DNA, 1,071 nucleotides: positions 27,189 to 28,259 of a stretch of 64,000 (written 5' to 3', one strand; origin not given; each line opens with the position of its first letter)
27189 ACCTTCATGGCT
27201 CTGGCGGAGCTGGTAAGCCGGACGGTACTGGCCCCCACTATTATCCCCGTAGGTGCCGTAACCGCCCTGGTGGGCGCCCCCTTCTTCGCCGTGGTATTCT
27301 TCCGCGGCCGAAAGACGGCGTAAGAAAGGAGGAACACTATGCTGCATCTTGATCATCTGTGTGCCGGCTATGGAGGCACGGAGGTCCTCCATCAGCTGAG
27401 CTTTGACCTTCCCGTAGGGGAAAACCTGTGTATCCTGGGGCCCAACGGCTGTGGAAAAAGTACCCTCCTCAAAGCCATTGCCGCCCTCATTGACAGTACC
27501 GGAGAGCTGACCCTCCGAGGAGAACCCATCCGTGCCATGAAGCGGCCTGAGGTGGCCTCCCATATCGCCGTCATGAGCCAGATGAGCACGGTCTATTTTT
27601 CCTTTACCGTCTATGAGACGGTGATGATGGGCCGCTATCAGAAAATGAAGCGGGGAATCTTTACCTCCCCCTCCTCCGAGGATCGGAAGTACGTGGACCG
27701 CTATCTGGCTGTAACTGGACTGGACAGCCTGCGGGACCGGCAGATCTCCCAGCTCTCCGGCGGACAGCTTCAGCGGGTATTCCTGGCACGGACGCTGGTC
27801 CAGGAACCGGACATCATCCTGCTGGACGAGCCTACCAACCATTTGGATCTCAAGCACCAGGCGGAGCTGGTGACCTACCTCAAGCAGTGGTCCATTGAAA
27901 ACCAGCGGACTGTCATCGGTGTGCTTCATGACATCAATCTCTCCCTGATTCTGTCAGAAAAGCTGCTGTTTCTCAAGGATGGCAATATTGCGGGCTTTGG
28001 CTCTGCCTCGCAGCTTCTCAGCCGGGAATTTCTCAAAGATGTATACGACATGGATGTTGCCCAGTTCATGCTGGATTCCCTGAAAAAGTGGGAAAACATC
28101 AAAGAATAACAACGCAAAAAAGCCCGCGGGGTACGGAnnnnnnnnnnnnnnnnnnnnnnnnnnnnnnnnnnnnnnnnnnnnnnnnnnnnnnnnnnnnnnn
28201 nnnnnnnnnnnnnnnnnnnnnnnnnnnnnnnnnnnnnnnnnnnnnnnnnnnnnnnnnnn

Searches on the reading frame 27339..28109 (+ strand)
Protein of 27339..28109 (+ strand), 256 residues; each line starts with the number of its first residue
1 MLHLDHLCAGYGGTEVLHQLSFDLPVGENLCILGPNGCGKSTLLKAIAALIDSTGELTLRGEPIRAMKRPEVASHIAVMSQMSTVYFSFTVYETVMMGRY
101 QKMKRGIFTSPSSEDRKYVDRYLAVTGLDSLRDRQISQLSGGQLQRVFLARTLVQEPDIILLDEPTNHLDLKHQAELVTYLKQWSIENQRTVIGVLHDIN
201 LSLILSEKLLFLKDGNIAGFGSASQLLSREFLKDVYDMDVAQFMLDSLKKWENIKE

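Call 4: search_protein_families(library=pfam, proteins=[window:27339-28109:+])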
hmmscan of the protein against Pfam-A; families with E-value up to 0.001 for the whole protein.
window:27339-28109:+ (256 aa): 9 families
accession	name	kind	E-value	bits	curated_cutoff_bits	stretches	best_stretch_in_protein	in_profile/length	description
PF00005.33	ABC_tran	-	1.8e-32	113.2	25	1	17-167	1-137/137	ABC transporter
PF13304.12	AAA_21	-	2.9e-10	41.1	27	1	31-58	3-44/304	AAA domain, putative AbiEii toxin, Type IV TA system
PF02463.25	SMC_N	-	1.4e-08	34.9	40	1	31-195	28-197/220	RecF/RecN/SMC N terminal domain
PF13555.12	AAA_29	-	2.1e-05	24.6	27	1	22-53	17-48/61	P-loop containing region of AAA domain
PF13476.12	AAA_23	-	2.5e-05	25.4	27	1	30-51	21-43/201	AAA domain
PF13175.12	AAA_15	-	3.3e-05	24.1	32.1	0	30-54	26-50/374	AAA ATPase domain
PF00004.35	AAA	-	0.00024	22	21.2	0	30-108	1-38/131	ATPase family associated with various cellular activities (AAA)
PF13173.12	AAA_14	-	0.00043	20.7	27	0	30-71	5-49/129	AAA domain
PF07728.20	AAA_5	-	0.00047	20.6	22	0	29-52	1-24/139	AAA domain (dynein-related subfamily)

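Call 53: search_protein_families(library=ncbifam, proteins=[window:27339-28109:+])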
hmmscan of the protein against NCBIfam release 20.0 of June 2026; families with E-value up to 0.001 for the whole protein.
window:27339-28109:+ (256 aa): 192 families (the best 25 are shown)
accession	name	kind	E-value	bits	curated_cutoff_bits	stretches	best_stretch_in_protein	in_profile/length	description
NF010068.0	PRK13548.1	equivalog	8.8e-63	211.8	261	1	1-241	5-245/261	heme ABC transporter ATP-binding protein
TIGR03873.1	F420-0_ABC_ATP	hypoth_equivalog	1.2e-57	195.1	372.4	1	2-241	2-239/256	putative F420-0 ABC transporter ATP-binding protein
NF008409.0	PRK11231.1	equivalog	2.4e-56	191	375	1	2-241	3-240/255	Fe(3+) dicitrate ABC transporter ATP-binding protein FecE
NF007082.0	PRK09536.1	equivalog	9.7e-49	166.5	537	1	1-240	3-240/402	corrinoid ABC transporter ATPase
NF007606.0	PRK10253.1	equivalog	8.3e-46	156.5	497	1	4-239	10-244/266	iron-enterobactin ABC transporter ATP-binding protein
NF040873.1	AztA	equivalog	1e-43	149.1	220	1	10-201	1-181/191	zinc ABC transporter ATP-binding protein AztA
NF010067.0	PRK13547.1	equivalog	2.1e-41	142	374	1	1-241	1-257/272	heme ABC transporter ATP-binding protein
NF053840.1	MnTportMntADein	equivalog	1.7e-40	139.1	400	1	1-217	1-211/240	manganese ABC transporter ATP-binding protein MntA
NF007863.0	PRK10575.1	equivalog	2e-40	138.8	433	1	5-239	15-248/265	Fe3+-hydroxamate ABC transporter ATP-binding protein FhuC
NF052485.1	sider_ATP_EitC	equivalog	2.4e-40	138.6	485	1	6-238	7-234/251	siderophore ABC transporter ATP-binding protein EitC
TIGR02315.1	ABC_phnC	equivalog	2.6e-40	138.4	266.1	1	1-236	1-242/243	phosphonate ABC transporter ATP-binding protein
NF002981.0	PRK03695.1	equivalog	2.2e-38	132.1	281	1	17-249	16-247/253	vitamin B12 ABC transporter ATP-binding protein BtuD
NF043075.1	MMSYN1_0197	equivalog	2.4e-37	128.7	550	1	2-226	3-220/341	spermidine/putrescine ABC transporter ATP-binding protein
TIGR02868.1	CydC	equivalog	7.2e-37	127.2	329.05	1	2-198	335-529/530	thiol reductant ABC exporter subunit CydC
TIGR03265.1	PhnT2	equivalog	1.7e-36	126.2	457.7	1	2-227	5-223/353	putative 2-aminoethylphosphonate ABC transporter ATP-binding protein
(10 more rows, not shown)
